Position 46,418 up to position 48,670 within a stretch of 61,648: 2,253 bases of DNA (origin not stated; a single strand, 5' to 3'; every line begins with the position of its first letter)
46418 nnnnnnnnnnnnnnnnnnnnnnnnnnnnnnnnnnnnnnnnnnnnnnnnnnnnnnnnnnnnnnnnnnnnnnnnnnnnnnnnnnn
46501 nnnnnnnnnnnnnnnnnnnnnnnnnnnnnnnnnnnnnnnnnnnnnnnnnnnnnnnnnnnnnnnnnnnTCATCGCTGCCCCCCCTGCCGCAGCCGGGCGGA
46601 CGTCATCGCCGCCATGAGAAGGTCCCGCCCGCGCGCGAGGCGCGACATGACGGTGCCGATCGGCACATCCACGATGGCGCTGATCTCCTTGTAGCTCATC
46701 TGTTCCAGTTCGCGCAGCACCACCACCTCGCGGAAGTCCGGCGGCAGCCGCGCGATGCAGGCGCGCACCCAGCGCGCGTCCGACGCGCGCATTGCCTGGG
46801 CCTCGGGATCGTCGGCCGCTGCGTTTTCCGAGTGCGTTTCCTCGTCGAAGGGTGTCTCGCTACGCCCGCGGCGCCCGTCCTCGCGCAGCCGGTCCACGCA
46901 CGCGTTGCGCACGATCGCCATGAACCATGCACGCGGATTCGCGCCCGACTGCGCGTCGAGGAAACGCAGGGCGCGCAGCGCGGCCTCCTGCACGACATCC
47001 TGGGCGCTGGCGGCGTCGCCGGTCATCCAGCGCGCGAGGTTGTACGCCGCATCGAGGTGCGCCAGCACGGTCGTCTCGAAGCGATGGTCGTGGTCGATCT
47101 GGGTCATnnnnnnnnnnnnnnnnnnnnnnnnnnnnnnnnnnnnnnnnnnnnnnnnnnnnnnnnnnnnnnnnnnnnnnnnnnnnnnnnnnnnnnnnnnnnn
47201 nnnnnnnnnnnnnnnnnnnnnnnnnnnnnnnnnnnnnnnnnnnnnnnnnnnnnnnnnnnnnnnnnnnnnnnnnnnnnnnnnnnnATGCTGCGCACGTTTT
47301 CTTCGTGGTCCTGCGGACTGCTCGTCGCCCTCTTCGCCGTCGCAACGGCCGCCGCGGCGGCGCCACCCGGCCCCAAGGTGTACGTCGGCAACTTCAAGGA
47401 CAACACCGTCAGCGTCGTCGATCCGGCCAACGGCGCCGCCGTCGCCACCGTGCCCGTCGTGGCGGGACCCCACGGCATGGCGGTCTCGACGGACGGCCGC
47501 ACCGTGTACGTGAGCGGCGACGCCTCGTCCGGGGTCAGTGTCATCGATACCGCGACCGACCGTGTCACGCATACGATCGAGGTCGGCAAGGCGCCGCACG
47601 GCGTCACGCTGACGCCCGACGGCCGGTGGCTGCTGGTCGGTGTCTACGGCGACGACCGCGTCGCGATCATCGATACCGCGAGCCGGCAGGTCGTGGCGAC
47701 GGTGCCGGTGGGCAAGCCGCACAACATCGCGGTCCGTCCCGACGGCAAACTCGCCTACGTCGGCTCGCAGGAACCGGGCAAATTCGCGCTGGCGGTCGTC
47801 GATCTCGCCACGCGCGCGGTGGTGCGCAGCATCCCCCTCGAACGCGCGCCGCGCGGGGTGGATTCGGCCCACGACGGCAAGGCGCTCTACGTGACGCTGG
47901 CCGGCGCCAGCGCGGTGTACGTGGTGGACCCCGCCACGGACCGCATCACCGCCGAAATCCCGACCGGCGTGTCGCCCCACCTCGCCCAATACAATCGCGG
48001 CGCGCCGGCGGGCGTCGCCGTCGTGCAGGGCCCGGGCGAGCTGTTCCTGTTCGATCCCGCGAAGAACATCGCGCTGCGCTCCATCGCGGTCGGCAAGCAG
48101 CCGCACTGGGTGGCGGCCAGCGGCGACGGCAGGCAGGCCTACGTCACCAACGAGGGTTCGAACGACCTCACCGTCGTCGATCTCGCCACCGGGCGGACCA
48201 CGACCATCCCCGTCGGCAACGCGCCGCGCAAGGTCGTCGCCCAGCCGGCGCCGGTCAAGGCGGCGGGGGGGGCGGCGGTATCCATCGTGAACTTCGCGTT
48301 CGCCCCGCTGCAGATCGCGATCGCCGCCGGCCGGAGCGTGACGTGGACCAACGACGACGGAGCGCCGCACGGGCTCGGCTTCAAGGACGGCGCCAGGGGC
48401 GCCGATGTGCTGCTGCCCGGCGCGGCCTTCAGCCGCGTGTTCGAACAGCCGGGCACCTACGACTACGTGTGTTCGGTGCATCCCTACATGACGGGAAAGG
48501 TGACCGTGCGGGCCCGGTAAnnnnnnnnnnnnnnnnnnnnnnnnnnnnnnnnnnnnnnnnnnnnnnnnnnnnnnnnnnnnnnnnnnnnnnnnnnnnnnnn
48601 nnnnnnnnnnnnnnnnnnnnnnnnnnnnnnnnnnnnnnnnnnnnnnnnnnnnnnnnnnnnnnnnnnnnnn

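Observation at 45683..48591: ECF sigma / anti-sigma / propeller-cupredoxin module bracketed by 60-bp direct repeats derived from the 3' end of a gene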

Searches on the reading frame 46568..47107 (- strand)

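Call 4: search_protein_families(library=pfam, proteins=[window:46568-47107:-], max_evalue=0.01)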
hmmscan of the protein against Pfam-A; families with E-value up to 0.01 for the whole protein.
window:46568-47107:- (179 aa): 3 families
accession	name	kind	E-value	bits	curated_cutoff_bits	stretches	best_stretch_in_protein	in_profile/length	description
PF08281.18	Sigma70_r4_2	-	2.1e-16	59.7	25.7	1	112-162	2-52/54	Sigma-70, region 4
PF04542.20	Sigma70_r2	-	3.2e-15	56.1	24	1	14-79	2-70/71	Sigma-70 region 2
PF04545.22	Sigma70_r4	-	1.7e-09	37.5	24.1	1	117-162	1-46/50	Sigma-70, region 4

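Call 24: search_protein_families(library=ncbifam, proteins=[window:46568-47107:-], max_evalue=0.01)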
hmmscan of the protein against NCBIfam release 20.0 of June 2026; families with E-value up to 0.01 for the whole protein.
window:46568-47107:- (179 aa): 91 families (the best 25 are shown)
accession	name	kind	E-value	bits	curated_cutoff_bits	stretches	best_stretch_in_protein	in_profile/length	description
NF009185.0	PRK12533.1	equivalog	7.1e-61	205.7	248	1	3-171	24-196/231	RNA polymerase sigma factor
NF058625.1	sigma_PG0214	equivalog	8.8e-30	103.6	130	1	8-169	4-162/170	GFO_1088 family ECF-type sigma factor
TIGR02937.1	sigma70-ECF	superfamily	1.9e-26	92.7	42.9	1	10-164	3-161/165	sigma-70 family RNA polymerase sigma factor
TIGR02947.1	SigH_actino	hypoth_equivalog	2e-26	92.9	251.55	1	3-169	6-180/193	RNA polymerase sigma-70 factor, TIGR02947 family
NF008888.0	PRK11922.1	equivalog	5.9e-26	91.5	204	1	7-168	29-196/231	RNA polymerase sigma factor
NF009164.0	PRK12511.1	equivalog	1.8e-25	89.5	185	1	11-165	7-156/182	RNA polymerase sigma factor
NF007223.0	PRK09641.1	equivalog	1.9e-25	89.8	209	1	10-168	20-184/187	RNA polymerase sigma factor SigW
NF009166.1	PRK12513.1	equivalog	4.6e-25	88.5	206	1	9-162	23-180/193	RNA polymerase sigma factor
NF007229.0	PRK09647.1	equivalog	9e-25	87.3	265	1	10-172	46-206/220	RNA polymerase sigma factor SigE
NF007225.0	PRK09643.1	equivalog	8e-24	84.5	190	1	7-173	26-187/204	RNA polymerase sigma factor SigM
TIGR02948.1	SigW_bacill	equivalog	1.7e-22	80.4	243.1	1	14-168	24-184/187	RNA polymerase sigma factor SigW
TIGR02983.1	SigE-fam_strep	subfamily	7.7e-22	77.9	141.55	1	6-169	4-159/162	SigE family RNA polymerase sigma factor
NF008894.0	PRK11924.3-1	equivalog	1.2e-21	77.6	258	1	21-170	35-183/188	RNA polymerase sigma factor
NF009170.0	PRK12517.1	subfamily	1.2e-21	77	197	1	5-175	20-183/188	RNA polymerase sigma factor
NF004113.0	PRK05602.1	equivalog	1.6e-20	73.6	208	1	10-172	47-205/211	RNA polymerase sigma factor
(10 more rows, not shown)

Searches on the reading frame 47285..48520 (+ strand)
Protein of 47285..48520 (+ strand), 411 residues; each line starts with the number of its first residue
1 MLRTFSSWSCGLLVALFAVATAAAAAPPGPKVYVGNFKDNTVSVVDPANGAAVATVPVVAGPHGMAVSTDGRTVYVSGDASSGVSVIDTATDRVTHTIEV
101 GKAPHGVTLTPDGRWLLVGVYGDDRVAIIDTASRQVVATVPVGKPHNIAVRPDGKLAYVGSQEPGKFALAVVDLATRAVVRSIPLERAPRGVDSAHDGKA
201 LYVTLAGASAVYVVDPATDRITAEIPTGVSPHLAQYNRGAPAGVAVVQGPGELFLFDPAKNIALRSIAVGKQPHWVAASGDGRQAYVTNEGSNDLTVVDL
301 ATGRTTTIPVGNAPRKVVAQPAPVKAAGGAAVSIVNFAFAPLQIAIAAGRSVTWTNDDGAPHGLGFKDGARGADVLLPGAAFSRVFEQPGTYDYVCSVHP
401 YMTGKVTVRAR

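Call 4: search_protein_families(library=pfam, proteins=[window:47285-48520:+], max_evalue=0.01)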
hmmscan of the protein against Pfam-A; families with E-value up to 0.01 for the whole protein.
window:47285-48520:+ (411 aa): 15 families
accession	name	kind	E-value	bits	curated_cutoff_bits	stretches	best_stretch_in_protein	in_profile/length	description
PF21783.3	YNCE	-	1.5e-21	77.5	27.1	2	29-107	253-331/339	YNCE-like beta-propeller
PF02239.22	Cytochrom_D1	-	2.7e-13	49.6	25.5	1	39-141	14-116/368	Cytochrome D1 heme domain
PF25174.1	Beta-prop_THOC3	-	5.3e-11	42.5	305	1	26-227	55-253/272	THOC3 beta-propeller domain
PF00127.26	Copper-bind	-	7.2e-11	42.8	21.2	1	334-408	9-98/99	Copper binding proteins, plastocyanin/azurin family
PF16819.11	DUF5074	-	1.6e-10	41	27.2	1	44-114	121-194/353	Domain of unknown function (DUF5074)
PF10282.15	Lactonase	-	9.2e-10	38.7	21.7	1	53-133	30-117/344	Lactonase, 7-bladed beta-propeller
PF13473.12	Cupredoxin_1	-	4.5e-08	33.5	27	1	320-408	13-104/104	Cupredoxin-like domain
PF23414.1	Beta-prop_EML_2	-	1.6e-07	31.4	90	1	64-163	3-102/266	Echinoderm microtubule-associated protein second beta-propeller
PF24684.1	Vgb_lyase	-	1.2e-05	24.7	50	2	30-157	150-279/290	Virginiamycin B lyase family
PF22494.2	choice_anch_I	-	7.4e-05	22.2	32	1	22-232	17-233/489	Choice-of-anchor I domain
PF13360.13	PQQ_2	-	9.3e-05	22.6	27.6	0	38-229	1-190/233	Outer membrane protein assembly factor BamB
PF08450.18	SGL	-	0.0013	18.9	26.3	0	40-149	115-231/246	SMP-30/Gluconolactonase/LRE-like region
PF24814.1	WD40_Prp19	-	0.0031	17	320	1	38-182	27-172/281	Prp19 WD40 domain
PF05096.18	Glu_cyclase_2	-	0.0046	16.9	22.3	0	30-144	93-208/249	Glutamine cyclotransferase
PF25390.1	WD40_RLD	-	0.0095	15.7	150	0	56-169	249-332/363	RCC1-like domain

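Call 10: find_related_loci(query=window:47285-48520:+, collection=genome_contigs, flank=10000)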
Query window:47285-48520:+ (411 aa) in genome_contigs; peptide patterns used: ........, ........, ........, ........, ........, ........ (x = any residue, [..] = any of these).
215 stretches matched a pattern; 116 encode a relative of the query (tblastn E <= 1e-3); the best 80 are kept; 78 distinct loci.
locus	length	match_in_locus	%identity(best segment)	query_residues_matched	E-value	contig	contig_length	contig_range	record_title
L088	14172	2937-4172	68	1-411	3e-180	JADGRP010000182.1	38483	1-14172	MAG: Burkholderiales bacterium isolate Chersky_114 k127_6511399, whole genome shotgun sequence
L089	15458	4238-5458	66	1-410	3e-180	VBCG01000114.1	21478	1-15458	MAG: Betaproteobacteria bacterium isolate BP_11 14_1009_16_30cm_scaffold_3571, whole genome shotgun sequence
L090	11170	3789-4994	66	6-410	5e-179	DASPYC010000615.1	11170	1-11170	MAG TPA_asm: Casimicrobiaceae bacterium isolate SMAG_U11583 k141_1035124, whole genome shotgun sequence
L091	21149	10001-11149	69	29-410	3e-176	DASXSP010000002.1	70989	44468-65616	MAG TPA_asm: Casimicrobiaceae bacterium isolate SMAG_U4669 k141_644647, whole genome shotgun sequence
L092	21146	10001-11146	69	29-411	5e-175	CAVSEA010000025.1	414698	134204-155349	MAG: uncultured beta proteobacterium isolate MFD02134.bin.2.183 genome assembly, contig: contig_54344, whole genome shot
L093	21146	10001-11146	69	29-411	4e-172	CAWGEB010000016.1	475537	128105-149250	MAG: uncultured beta proteobacterium isolate MFD02134.bin.3.237 genome assembly, contig: contig_7071, whole genome shotg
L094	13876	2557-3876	62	3-409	8e-171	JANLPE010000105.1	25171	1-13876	MAG: Gemmatimonadaceae bacterium isolate OTE_38_metabat_423 OTE_38_k141_4787593, whole genome shotgun sequence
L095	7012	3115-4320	64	9-411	3e-170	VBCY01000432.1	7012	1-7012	MAG: Betaproteobacteria bacterium isolate BP_29 14_0903_13_30cm_scaffold_5638621, whole genome shotgun sequence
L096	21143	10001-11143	66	30-410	4e-167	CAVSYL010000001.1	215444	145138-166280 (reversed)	MAG: uncultured beta proteobacterium isolate MFD05521.bin.1.264 genome assembly, contig: contig_102779, whole genome sho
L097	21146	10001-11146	68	29-410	2e-165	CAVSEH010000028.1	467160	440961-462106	MAG: uncultured beta proteobacterium isolate MFD02134.bin.2.38 genome assembly, contig: contig_549, whole genome shotgun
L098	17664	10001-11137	63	29-411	4e-163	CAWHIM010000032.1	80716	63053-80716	MAG: uncultured bacterium isolate MFD01872.bin.2.46 genome assembly, contig: contig_61949, whole genome shotgun sequence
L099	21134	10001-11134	65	33-411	1e-162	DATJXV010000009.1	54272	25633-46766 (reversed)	MAG TPA_asm: Casimicrobiaceae bacterium isolate SMAG_U15135 k141_2152462, whole genome shotgun sequence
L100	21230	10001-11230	61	3-411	4e-162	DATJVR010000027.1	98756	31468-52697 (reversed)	MAG TPA_asm: Xanthobacteraceae bacterium isolate SMAG_U15078 k141_3469825, whole genome shotgun sequence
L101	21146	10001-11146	69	29-409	1e-160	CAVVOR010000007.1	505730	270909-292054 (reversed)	MAG: uncultured beta proteobacterium isolate MFD05521.bin.1.1 genome assembly, contig: contig_89652, whole genome shotgu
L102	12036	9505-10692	59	12-411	1e-160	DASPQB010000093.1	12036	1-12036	MAG TPA_asm: Nitrospirota bacterium isolate SMAG_U12188 k141_2953639, whole genome shotgun sequence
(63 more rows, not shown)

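Call 18: find_encoding_contigs(protein=window:47285-48520:+, flank=10000, max_places=10)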
Protein window:47285-48520:+ (411 aa): 2 contigs read that carry it; 2 places shown.
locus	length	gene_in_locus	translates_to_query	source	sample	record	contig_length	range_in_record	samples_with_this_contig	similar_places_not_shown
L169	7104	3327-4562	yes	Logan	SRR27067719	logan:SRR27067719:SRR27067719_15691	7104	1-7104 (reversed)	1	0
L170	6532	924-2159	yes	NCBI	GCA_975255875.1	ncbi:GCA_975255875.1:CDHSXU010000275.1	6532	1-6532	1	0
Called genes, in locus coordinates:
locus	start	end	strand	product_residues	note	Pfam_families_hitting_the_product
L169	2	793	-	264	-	?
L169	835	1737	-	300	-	PF05448:AXE1 (faint), PF00561:Abhydrolase_1, PF02129:Peptidase_S15 (weak), PF12146:Hydrolase_4, PF20434:BD-FAE (faint), PF12697:Abhydrolase_6 (weak), PF00326:Peptidase_S9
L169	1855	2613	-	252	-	PF13490:zf-HC2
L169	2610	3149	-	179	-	PF04542:Sigma70_r2, PF08281:Sigma70_r4_2, PF04545:Sigma70_r4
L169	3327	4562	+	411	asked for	PF21783:YNCE, PF23414:Beta-prop_EML_2 (faint), PF10282:Lactonase (faint), PF25174:Beta-prop_THOC3, PF02239:Cytochrom_D1, PF21783:YNCE, PF13473:Cupredoxin_1, PF00127:Copper-bind, +3 more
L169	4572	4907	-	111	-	-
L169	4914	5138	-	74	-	-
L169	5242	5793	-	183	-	PF04343:DUF488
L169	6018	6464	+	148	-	PF13441:Gly-zipper_YMGG (faint), PF05433:Rick_17kDa_Anti (weak)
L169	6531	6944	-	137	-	PF01196:Ribosomal_L17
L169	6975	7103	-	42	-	?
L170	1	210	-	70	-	?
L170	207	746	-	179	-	PF04542:Sigma70_r2, PF08281:Sigma70_r4_2, PF04545:Sigma70_r4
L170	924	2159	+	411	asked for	PF21783:YNCE, PF23414:Beta-prop_EML_2 (faint), PF10282:Lactonase (faint), PF25174:Beta-prop_THOC3, PF02239:Cytochrom_D1, PF21783:YNCE, PF13473:Cupredoxin_1, PF00127:Copper-bind, +3 more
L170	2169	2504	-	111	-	-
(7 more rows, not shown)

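Call 24: search_protein_families(library=ncbifam, proteins=[window:47285-48520:+], max_evalue=0.01)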
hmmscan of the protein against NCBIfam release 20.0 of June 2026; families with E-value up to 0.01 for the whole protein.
window:47285-48520:+ (411 aa): 19 families
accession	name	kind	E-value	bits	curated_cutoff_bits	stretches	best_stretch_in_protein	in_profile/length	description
TIGR02276.1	beta_rpt_yvtn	repeat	2.4e-55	184.2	27.85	6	70-109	2-41/42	beta-propeller repeat protein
TIGR03866.1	PQQ_ABC_repeats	subfamily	1e-45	156.1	287.3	3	27-161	8-143/310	PQQ-dependent catabolism-associated beta-propeller protein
NF052340.1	hydrazine_beta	equivalog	2.2e-28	99.4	560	3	24-138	39-155/372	hydrazine synthase subunit beta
NF052460.1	L-NosZ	equivalog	1.4e-27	96.4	700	1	23-231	48-260/480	clade III lactonase-type nitrous-oxide reductase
NF052342.1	hydrazine_BC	exception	4.2e-24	84.7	1250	2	24-205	45-234/690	hydrazine synthase subunit beta-gamma fusion subunit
NF052280.1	7_blade_YncE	equivalog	5.2e-19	68.2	400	3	31-77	270-316/338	7-bladed beta-propeller protein YncE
NF038117.1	choice_anch_I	subfamily_domain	1.2e-17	63.9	300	3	81-122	74-115/458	choice-of-anchor I family protein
TIGR03907.1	QH_beta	equivalog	6.5e-16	58.4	223.2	2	39-118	10-97/338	quinohemoprotein amine dehydrogenase subunit beta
TIGR02657.1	amicyanin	equivalog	2.1e-14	53.7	110.2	1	333-408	2-82/83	amicyanin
NF048007.1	MmpL3Stblzr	equivalog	3.8e-09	36.2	600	2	52-160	216-325/366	MmpL3/TtfA transport complex stabilizer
TIGR04244.1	nitrous_NosZ_RR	equivalog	1.5e-08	33.7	625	1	35-90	286-345/627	TAT-dependent nitrous-oxide reductase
TIGR02656.1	cyanin_plasto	equivalog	2.2e-08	34.4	87.85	1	337-408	12-98/99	plastocyanin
NF041516.1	PA2928_fam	subfamily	1.4e-07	31.2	70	0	128-179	318-371/376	PA2928 family protein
TIGR03102.1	halo_cynanin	subfamily_domain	3.2e-07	30.4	93.8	1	327-407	27-113/115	halocyanin domain-containing protein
TIGR04246.1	nitrous_NosZ_Gp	equivalog_domain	6.9e-07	27.9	625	0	53-88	265-300/578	Sec-dependent nitrous-oxide reductase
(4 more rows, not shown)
